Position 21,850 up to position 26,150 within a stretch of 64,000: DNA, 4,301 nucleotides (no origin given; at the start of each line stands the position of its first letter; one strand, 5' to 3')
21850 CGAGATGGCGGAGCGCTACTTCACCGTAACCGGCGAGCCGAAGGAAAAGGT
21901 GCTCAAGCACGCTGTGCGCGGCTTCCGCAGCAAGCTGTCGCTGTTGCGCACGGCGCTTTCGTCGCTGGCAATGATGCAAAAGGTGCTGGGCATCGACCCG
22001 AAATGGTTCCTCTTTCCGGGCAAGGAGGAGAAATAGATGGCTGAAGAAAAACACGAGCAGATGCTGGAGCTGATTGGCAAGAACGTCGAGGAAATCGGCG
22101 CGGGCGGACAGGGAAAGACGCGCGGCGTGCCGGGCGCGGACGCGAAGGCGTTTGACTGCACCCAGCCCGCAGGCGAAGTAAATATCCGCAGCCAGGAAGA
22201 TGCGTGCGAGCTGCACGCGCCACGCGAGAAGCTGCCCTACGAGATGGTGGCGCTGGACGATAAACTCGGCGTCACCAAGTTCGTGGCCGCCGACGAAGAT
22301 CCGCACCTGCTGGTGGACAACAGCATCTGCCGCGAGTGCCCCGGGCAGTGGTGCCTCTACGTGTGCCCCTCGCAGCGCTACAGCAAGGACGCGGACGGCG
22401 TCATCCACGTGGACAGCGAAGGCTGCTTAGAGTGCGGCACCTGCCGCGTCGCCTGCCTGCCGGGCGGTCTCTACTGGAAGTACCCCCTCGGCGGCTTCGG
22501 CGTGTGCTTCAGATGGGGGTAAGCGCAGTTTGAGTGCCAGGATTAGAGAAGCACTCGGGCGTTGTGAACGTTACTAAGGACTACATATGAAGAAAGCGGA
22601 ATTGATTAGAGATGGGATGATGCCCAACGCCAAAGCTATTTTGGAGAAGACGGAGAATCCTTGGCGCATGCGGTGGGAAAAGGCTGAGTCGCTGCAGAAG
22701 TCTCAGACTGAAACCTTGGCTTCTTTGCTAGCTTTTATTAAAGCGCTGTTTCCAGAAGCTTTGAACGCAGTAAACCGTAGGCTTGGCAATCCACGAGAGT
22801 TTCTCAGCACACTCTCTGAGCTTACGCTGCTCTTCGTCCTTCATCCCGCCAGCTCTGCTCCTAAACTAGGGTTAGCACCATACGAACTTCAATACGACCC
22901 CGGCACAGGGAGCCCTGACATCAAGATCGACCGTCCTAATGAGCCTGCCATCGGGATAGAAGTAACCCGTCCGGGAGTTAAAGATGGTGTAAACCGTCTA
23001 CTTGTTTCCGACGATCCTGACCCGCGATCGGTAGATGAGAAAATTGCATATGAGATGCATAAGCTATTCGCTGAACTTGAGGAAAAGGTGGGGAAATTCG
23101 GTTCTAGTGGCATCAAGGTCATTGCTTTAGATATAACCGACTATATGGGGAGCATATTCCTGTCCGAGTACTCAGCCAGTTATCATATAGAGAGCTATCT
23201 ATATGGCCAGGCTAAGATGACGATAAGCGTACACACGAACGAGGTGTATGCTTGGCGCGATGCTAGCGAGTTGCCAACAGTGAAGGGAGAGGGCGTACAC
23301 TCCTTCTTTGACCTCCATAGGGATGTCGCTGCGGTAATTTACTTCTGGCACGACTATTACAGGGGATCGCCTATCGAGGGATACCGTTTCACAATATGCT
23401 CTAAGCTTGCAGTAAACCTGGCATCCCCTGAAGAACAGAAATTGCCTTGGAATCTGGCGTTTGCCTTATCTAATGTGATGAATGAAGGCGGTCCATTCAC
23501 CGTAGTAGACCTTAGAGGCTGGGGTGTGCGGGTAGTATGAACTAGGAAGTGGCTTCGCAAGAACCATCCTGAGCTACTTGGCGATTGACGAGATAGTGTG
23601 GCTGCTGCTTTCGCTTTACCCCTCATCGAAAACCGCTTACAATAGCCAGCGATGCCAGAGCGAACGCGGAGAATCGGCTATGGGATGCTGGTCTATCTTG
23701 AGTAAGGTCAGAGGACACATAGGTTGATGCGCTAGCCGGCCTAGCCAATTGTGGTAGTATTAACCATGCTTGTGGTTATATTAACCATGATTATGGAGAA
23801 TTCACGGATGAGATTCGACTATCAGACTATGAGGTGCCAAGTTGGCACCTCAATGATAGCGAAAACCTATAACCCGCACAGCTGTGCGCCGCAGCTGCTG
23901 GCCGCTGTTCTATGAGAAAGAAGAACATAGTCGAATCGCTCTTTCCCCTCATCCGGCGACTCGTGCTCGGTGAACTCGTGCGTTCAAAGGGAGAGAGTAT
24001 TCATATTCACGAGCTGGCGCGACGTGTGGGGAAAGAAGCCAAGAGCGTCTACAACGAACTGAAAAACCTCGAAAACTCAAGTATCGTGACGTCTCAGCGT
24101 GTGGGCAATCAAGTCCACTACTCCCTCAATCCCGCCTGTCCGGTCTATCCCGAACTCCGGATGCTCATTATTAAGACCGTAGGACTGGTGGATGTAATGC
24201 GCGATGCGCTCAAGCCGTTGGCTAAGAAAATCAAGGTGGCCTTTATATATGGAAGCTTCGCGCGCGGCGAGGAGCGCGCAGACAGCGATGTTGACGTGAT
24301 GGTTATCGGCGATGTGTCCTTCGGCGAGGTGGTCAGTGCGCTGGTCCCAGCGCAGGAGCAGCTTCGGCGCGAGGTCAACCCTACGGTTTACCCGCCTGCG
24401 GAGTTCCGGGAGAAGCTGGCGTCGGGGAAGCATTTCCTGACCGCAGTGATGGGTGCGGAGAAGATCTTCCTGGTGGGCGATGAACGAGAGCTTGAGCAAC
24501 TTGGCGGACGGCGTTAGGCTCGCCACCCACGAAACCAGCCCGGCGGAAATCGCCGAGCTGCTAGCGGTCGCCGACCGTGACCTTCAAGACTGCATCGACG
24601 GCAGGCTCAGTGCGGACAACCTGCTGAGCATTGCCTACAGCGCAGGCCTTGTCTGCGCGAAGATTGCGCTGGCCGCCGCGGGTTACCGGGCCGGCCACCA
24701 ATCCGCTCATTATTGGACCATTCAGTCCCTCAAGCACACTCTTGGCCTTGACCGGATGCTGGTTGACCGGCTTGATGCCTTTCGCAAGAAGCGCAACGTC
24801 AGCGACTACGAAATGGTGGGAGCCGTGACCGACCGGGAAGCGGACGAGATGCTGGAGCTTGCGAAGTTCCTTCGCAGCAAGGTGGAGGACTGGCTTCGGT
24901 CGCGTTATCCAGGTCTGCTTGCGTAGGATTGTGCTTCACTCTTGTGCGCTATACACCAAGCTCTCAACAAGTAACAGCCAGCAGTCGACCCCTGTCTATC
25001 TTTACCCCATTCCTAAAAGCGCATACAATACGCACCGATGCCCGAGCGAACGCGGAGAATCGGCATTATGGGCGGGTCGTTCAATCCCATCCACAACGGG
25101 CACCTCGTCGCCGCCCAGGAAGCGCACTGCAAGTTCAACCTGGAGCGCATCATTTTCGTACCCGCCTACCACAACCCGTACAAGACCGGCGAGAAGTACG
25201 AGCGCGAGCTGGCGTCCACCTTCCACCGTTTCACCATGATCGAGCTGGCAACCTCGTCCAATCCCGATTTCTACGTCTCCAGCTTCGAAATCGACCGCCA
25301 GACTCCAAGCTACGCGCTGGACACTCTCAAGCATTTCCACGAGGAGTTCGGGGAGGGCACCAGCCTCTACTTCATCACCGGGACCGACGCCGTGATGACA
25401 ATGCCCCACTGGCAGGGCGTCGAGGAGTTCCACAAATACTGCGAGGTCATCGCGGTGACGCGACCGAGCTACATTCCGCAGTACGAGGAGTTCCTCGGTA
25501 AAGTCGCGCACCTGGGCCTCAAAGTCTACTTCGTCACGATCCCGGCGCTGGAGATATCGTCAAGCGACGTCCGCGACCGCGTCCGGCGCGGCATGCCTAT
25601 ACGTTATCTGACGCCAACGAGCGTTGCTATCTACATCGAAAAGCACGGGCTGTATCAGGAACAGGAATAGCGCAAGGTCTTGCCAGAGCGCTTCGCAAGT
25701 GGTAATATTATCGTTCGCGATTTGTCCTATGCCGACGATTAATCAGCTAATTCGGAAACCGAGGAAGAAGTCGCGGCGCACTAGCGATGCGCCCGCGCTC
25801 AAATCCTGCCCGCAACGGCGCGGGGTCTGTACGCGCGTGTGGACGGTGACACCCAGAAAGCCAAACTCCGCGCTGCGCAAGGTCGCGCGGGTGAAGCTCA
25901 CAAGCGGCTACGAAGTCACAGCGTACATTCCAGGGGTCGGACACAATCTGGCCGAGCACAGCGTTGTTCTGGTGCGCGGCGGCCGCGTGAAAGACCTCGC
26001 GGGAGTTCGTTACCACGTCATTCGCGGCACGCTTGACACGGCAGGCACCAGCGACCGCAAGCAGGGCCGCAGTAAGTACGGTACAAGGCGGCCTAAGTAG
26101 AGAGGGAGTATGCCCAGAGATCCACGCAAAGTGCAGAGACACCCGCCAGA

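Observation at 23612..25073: MNT-HEPN toxin-antitoxin cassette inserted at the nadD 5' end, flanked by a ~70-nt imperfect direct repeat with a 21-nt identical core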

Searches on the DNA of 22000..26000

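Call 50: search_rna_families(source=window, start=22000, end=26000, threshold=evalue, max_evalue=1)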
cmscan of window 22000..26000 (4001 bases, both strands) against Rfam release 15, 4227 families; matches with E-value up to 1: 0.
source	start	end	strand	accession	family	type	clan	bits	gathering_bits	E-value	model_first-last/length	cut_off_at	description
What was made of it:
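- Tried and rejected: A known RNA element in 22000-26000: no Rfam match at E <= 1 (call 50).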

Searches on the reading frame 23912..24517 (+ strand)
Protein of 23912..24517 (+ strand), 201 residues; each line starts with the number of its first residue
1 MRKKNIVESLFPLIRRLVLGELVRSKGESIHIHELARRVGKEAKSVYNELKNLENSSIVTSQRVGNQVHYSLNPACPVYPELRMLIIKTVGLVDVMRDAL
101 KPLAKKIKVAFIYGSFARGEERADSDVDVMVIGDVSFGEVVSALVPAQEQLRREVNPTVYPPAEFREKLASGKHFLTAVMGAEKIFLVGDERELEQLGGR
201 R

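Call 5: search_protein_families(library=pfam, proteins=[window:23912-24517:+], max_evalue=0.01)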
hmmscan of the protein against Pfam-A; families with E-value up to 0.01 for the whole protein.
window:23912-24517:+ (201 aa): 4 families
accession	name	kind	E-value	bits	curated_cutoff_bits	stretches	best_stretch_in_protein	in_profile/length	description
PF01909.29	NTP_transf_2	-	4.3e-08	33.9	21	1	97-166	5-78/93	Nucleotidyltransferase domain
PF18765.7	Polbeta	-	4.5e-08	33.6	26.9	1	105-138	11-46/93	Polymerase beta, Nucleotidyltransferase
PF25212.1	HVO_A0114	-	1.5e-05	25.2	27.6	1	28-67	35-74/84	HVO_A0114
PF04182.18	B-block_TFIIIC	-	0.0081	16.6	22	0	16-66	5-57/73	B-block binding subunit of TFIIIC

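Call 28: search_protein_families(library=ncbifam, proteins=[window:23912-24517:+], max_evalue=0.01)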
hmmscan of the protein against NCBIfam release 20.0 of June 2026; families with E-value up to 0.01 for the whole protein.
window:23912-24517:+ (201 aa): 6 families
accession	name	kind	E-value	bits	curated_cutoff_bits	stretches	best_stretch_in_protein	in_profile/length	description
NF033788.1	HTH_metalloreg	subfamily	4.2e-07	29.7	55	1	15-76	13-72/77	metalloregulator ArsR/SmtB family transcription factor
NF047752.1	MntA_antitoxin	equivalog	1.3e-06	28.3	60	1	106-134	6-34/106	type VII toxin-antitoxin system MntA family adenylyltransferase antitoxin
NF051895.1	anti_phage_HalB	equivalog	8.1e-05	22.3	190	1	112-132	4-24/211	anti-phage Hailong system nucleotidyltransferase HalB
NF012212.1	ANT_9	subfamily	0.00042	19.7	340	1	100-138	14-52/249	aminoglycoside nucleotidyltransferase ANT(9)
TIGR01884.1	cas_HTH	subfamily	0.00053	19.4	60.2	1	18-63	147-190/202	CRISPR-associated CARF protein Csa3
NF033789.1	repress_SdpR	subfamily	0.0028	17.5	100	1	15-73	10-65/79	autorepressor SdpR family transcription factor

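Call 29: search_protein_families(library=padloc, proteins=[window:23912-24517:+], max_evalue=0.01)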
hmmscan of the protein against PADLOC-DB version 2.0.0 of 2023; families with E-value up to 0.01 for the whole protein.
window:23912-24517:+ (201 aa): 19 families
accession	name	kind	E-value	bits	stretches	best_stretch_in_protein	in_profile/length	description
PDLC04368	PDC-M05A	-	6.3e-69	229.8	1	1-196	1-197/201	-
PDLC04372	PDC-M05A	-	1e-43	147.5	1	34-194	3-164/167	-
PDLC04369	PDC-M05A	-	2.4e-24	84.1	1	18-191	18-188/201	-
PDLC04370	PDC-M05A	-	8.9e-24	82.4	1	19-191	21-191/194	-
PDLC04371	PDC-M05A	-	1.7e-18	65.1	1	8-158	26-178/211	-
PDLC04903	PDC-S09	-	1e-07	30.2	1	104-132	23-51/108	-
PDLC04904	PDC-S09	-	5.2e-07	27.8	1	104-132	20-50/104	-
PDLC04906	PDC-S09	-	3.4e-06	25.3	1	100-131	15-48/98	-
PDLC04907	PDC-S09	-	3.6e-06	25.1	1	106-133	26-53/114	-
PDLC04902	PDC-S09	-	4.3e-06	24.9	1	97-132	9-46/97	-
PDLC01268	CasR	-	0.00012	20.2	1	18-65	129-173/179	"CAS-I,CAS-II,CAS-III,CAS-IV,CAS-V,CAS-VI; associated_signaling"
PDLC01434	CasR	-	0.00013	19.9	1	19-68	134-180/191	"CAS-I,CAS-II,CAS-III,CAS-IV,CAS-V,CAS-VI; associated_signaling"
PDLC01438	Csa3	-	0.00034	18.7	1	14-75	149-204/305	"CAS-I,CAS-II,CAS-III,CAS-IV,CAS-V,CAS-VI; associated_signaling"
PDLC01720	Csa3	-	0.00046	18.7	1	19-74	34-90/118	Csa3_1_CAS-I-II-III-IV-V-VI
PDLC00788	Cyclase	-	0.00079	17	1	102-170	37-107/297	oligonucleotide-cyclase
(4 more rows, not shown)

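Call 58: search_dna_similar(query=window:23912-24517:+, collection=plasmids, mode=protein, max_rows=10)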
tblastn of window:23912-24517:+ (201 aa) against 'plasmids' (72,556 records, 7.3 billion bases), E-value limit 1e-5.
Records with a match: 30; places in all: 31; records where one place covers at least 80% of the query: 28.
Best place of each record, by identity: <60% 30.
By first word of the organism name: Legionella 19; Sulfuricella 1; uncultured 1; Comamonas 1; Cupriavidus 1; Bradyrhizobium 1; Burkholderia 1; Rhizobium 1; Curtobacterium 1; Tsukamurella 1; and 2 more.
By predicted mobility (MOB-suite, as given by PLSDB): conjugative 18; non-mobilizable 10; mobilizable 2.
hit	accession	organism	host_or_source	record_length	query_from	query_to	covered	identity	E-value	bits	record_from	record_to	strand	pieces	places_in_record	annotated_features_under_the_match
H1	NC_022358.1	Sulfuricella denitrificans skB26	-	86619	8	197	95%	41.4%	3e-42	157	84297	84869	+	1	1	nucleotidyltransferase domain-containing protein | hypothetical protein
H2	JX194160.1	uncultured bacterium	-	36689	6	194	94%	41.6%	9e-43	159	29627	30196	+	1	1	putative transcription regulator | hypothetical protein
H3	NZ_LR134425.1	Legionella adelaidensis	environmental,Cooling tower water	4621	5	198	97%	40.0%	3e-42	158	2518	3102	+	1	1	hypothetical protein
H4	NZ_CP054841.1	Comamonas antarctica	whole organism,R2A medium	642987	4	201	99%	37.9%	6e-40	151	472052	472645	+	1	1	nucleotidyltransferase domain-containing protein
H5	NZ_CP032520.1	Cupriavidus oxalaticus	cell culture,activated sludge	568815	5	197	96%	38.7%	8e-40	150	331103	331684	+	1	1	nucleotidyltransferase domain-containing protein | hypothetical protein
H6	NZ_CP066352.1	Bradyrhizobium japonicum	Glycine max,DNA isolated from pure ...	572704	5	195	95%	38.0%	4e-38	145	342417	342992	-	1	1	nucleotidyltransferase domain-containing protein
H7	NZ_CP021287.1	Legionella pneumophila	Homo sapiens,human lung tissue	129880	28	194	83%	41.9%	2e-37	144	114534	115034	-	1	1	nucleotidyltransferase domain-containing protein | DNA-binding protein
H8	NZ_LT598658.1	Legionella pneumophila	Homo sapiens,clinical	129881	28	194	83%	41.9%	2e-37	144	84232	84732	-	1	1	nucleotidyltransferase domain-containing protein | DNA-binding protein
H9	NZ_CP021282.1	Legionella pneumophila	Homo sapiens,human lung tissue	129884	28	194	83%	41.9%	2e-37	144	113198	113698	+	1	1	nucleotidyltransferase domain-containing protein | DNA-binding protein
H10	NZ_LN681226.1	Legionella hackeliae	-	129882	28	194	83%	41.9%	2e-37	144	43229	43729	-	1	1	nucleotidyltransferase domain-containing protein | DNA-binding protein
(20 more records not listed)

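Call 62: search_solved_structures(query=A5, max_evalue=0.01)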
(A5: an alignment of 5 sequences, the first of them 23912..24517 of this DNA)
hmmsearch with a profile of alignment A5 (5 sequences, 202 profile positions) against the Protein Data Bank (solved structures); distinct sequences matched with E-value up to 0.01: 9.
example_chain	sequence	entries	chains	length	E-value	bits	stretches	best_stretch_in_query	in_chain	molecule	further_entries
6uvu_A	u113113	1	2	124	8.5e-05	25.5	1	10-81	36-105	ArsR family transcriptional regulator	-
2lkp_A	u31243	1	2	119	0.0019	21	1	8-76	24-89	HTH-type transcriptional regulator NmtR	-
9t6t_A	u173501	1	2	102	0.0029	20.4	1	8-77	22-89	Lmo1102 protein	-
2p4w_A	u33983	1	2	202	0.0037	20.1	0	7-65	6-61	Transcriptional regulatory protein arsR family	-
9t6r_A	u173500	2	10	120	0.0043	19.9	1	8-77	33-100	Lmo1102 protein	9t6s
13ct_A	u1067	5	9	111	0.0044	19.9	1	6-76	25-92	Transcriptional regulator, ArsR family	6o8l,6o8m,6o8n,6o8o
6o8k_A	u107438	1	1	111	0.0045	19.8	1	6-76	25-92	Transcriptional regulator, ArsR family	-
8qkf_A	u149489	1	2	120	0.0094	18.8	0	11-75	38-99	ArsR family transcriptional regulator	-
1r22_A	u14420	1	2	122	0.0096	18.8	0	20-77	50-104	Transcriptional repressor smtB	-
